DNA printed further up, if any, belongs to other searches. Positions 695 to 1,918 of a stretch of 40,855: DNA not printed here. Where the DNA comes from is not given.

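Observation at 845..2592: Tandem paralogous alpha/beta hydrolases: one with Cys nucleophile (GNCSG), one with the nucleophile position occupied by Arg (GLRLG)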

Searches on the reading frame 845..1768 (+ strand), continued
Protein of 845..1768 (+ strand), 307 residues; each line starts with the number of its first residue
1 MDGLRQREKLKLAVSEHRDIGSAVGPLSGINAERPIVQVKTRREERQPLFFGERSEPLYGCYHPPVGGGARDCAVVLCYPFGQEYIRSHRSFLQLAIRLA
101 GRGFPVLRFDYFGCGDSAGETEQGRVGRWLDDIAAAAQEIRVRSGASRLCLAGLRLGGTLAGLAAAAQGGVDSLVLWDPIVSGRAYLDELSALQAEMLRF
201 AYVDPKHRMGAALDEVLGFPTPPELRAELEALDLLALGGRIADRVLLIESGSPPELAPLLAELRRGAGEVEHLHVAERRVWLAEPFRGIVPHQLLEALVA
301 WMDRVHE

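Call 48: search_protein_families(library=ncbifam, proteins=[P0023, P0049, P0053, P0062, L003:5428-6405:+, P0033, P0040, L043:7048-8937:+], max_evalue=1e-8)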
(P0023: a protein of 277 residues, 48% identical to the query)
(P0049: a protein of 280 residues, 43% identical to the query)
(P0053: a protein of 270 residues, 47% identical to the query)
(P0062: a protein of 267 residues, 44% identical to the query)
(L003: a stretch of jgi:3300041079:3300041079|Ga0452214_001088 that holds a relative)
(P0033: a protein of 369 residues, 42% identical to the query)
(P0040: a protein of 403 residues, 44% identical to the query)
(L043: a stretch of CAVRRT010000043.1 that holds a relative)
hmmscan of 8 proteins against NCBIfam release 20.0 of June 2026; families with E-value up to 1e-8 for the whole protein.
P0023 (277 aa): 2 families
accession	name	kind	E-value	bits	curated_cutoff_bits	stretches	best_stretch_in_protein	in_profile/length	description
TIGR03101.1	hydr2_PEP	hypoth_equivalog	1.1e-36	126.8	202.75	1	17-254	3-249/266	hydrolase 2, exosortase A system-associated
TIGR03100.1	hydr1_PEP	hypoth_equivalog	1.2e-15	57.5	168.45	1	18-153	6-138/274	hydrolase 1, exosortase A system-associated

P0049 (280 aa): 2 families
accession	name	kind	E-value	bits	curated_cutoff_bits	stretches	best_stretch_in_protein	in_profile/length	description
TIGR03101.1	hydr2_PEP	hypoth_equivalog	1.5e-32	113.2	202.75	1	18-254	2-248/266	hydrolase 2, exosortase A system-associated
TIGR03100.1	hydr1_PEP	hypoth_equivalog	5.6e-13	48.8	168.45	1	18-157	4-140/274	hydrolase 1, exosortase A system-associated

P0053 (270 aa): 2 families
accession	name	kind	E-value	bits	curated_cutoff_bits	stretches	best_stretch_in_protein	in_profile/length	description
TIGR03101.1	hydr2_PEP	hypoth_equivalog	1.7e-32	113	202.75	1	4-248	1-250/266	hydrolase 2, exosortase A system-associated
TIGR03100.1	hydr1_PEP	hypoth_equivalog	8.3e-14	51.5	168.45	1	44-140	40-135/274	hydrolase 1, exosortase A system-associated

P0062 (267 aa): 2 families
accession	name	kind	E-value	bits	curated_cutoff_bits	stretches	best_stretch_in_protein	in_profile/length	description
TIGR03101.1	hydr2_PEP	hypoth_equivalog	7.7e-33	114.1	202.75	1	10-243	8-248/266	hydrolase 2, exosortase A system-associated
TIGR03100.1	hydr1_PEP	hypoth_equivalog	2.9e-13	49.8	168.45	1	12-142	12-139/274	hydrolase 1, exosortase A system-associated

L003:5428-6405:+ (326 aa): 1 family
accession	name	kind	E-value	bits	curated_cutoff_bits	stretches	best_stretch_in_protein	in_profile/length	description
TIGR03100.1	hydr1_PEP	hypoth_equivalog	1.4e-26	93.4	168.45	1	3-284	2-273/274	hydrolase 1, exosortase A system-associated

P0033 (369 aa): 5 families
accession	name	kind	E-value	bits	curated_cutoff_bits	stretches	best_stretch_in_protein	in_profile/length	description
TIGR03101.1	hydr2_PEP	hypoth_equivalog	2.8e-28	99.2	202.75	1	110-344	3-247/266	hydrolase 2, exosortase A system-associated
TIGR03100.1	hydr1_PEP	hypoth_equivalog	6.6e-16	58.4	168.45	1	111-265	6-151/274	hydrolase 1, exosortase A system-associated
NF004282.0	PRK05691.1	subfamily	2.9e-15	53.4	4090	1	11-87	4233-4310/4334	non-ribosomal peptide synthase/polyketide synthase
NF047350.1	aureusi_NRPS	equivalog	3.5e-14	50.7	2500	1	10-87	899-977/2373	aureusimine non-ribosomal peptide synthetase AusA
NF041803.1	NRPS_SolG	exception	6.1e-11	40.6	2200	1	11-62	1081-1132/1163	solanimycin non-ribosomal peptide synthetase SolG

P0040 (403 aa): 6 families
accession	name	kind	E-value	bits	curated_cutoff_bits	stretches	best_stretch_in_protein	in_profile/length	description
TIGR03101.1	hydr2_PEP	hypoth_equivalog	4.1e-30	105.2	202.75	1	143-378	2-247/266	hydrolase 2, exosortase A system-associated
TIGR03100.1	hydr1_PEP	hypoth_equivalog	2.9e-20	72.7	168.45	1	146-289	7-147/274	hydrolase 1, exosortase A system-associated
NF004282.0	PRK05691.1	subfamily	3.6e-19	66.4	4090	1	2-102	2687-2786/4334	non-ribosomal peptide synthase/polyketide synthase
NF041803.1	NRPS_SolG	exception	8.3e-19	66.7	2200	1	1-88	1065-1151/1163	solanimycin non-ribosomal peptide synthetase SolG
NF038078.1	NRPS_MxcG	equivalog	3.3e-12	44.5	2300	1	1-103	951-1052/1442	myxochelin non-ribosomal peptide synthetase MxcG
NF047350.1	aureusi_NRPS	equivalog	1.2e-11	42.3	2500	1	1-75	886-957/2373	aureusimine non-ribosomal peptide synthetase AusA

L043:7048-8937:+ (630 aa): 4 families
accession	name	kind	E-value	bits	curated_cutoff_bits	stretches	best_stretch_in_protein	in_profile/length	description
TIGR03100.1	hydr1_PEP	hypoth_equivalog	3.4e-42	144.6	168.45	2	325-621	4-273/274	hydrolase 1, exosortase A system-associated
TIGR03101.1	hydr2_PEP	hypoth_equivalog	9.5e-32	110.6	202.75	1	29-183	2-154/266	hydrolase 2, exosortase A system-associated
NF058544.1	IVPilMotSglTMyx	equivalog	4.1e-10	39.8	300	0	377-472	59-148/210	type IV pili motility protein SglT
NF051488.1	bifunc_PcaDC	exception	2.2e-09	36.9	390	0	369-460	27-110/375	bifunctional 3-oxoadipate enol-lactonase/4-carboxymuconolactone decarboxylase PcaDC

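Call 52: find_encoding_contigs(protein=P0003, flank=10000, max_places=1)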
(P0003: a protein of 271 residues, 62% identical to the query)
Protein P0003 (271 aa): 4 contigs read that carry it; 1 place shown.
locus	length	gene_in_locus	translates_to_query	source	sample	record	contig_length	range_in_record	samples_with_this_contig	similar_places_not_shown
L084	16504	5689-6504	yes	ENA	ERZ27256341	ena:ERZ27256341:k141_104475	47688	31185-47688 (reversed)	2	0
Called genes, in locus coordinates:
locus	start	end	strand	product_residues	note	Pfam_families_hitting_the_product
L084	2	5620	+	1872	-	?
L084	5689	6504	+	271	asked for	PF12146:Hydrolase_4, PF00561:Abhydrolase_1 (weak)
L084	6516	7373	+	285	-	PF00561:Abhydrolase_1, PF12146:Hydrolase_4 (weak), PF12697:Abhydrolase_6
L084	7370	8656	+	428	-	PF13439:Glyco_transf_4, PF13579:Glyco_trans_4_4, PF00534:Glycos_transf_1, PF13692:Glyco_trans_1_4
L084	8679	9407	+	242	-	PF01522:Polysacc_deac_1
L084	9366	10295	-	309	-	PF02585:PIG-L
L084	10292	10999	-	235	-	-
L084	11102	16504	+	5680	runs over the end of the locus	PF00501:AMP-binding, PF23024:AMP-dom_DIP2-like, PF00550:PP-binding, PF00668:Condensation, PF00501:AMP-binding, PF13193:AMP-binding_C, PF00550:PP-binding, PF00668:Condensation, +19 more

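Call 61: search_protein_representatives(alignment_id=A2)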
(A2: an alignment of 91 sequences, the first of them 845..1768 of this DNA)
Query: 91 sequences, 272 profile positions. Proteins with E-value up to 0.001 (for the whole library): 24085; up to 1e-10: 10806; up to 1e-30: 4786. The best 150 are listed.
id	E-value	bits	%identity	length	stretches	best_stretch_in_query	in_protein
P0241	6.1e-110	383.0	-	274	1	5-271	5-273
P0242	2.3e-109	381.1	-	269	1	8-271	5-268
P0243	9.7e-106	369.2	-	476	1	7-271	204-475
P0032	4.0e-105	367.2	-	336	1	6-271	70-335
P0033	4.9e-105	366.9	-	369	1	4-270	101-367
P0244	1.5e-103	362.0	-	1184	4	7-267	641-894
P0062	3.0e-103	361.0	-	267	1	10-270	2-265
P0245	1.9e-100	351.9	-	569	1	7-270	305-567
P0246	3.3e-100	351.0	-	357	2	6-166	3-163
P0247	4.1e-100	350.7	-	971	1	5-271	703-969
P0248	2.4e-98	344.9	-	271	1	6-271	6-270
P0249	6.7e-97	340.2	-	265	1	10-271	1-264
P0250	1.6e-95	335.7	-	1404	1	6-270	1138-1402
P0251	1.6e-95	335.7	-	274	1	7-271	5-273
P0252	3.1e-95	334.8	-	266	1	7-271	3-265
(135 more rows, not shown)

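Call 68: search_protein_families(library=ncbifam, proteins=[window:845-1765:+], max_evalue=1e-8)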
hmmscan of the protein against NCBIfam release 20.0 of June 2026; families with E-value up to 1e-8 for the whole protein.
seq(307 aa): 2 families
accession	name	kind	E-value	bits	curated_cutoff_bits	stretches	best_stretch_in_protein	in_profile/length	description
TIGR03101.1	hydr2_PEP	hypoth_equivalog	5.9e-30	104.7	202.75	1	48-199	2-154/266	hydrolase 2, exosortase A system-associated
TIGR03100.1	hydr1_PEP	hypoth_equivalog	1.9e-14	53.6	168.45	1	46-185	2-138/274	hydrolase 1, exosortase A system-associated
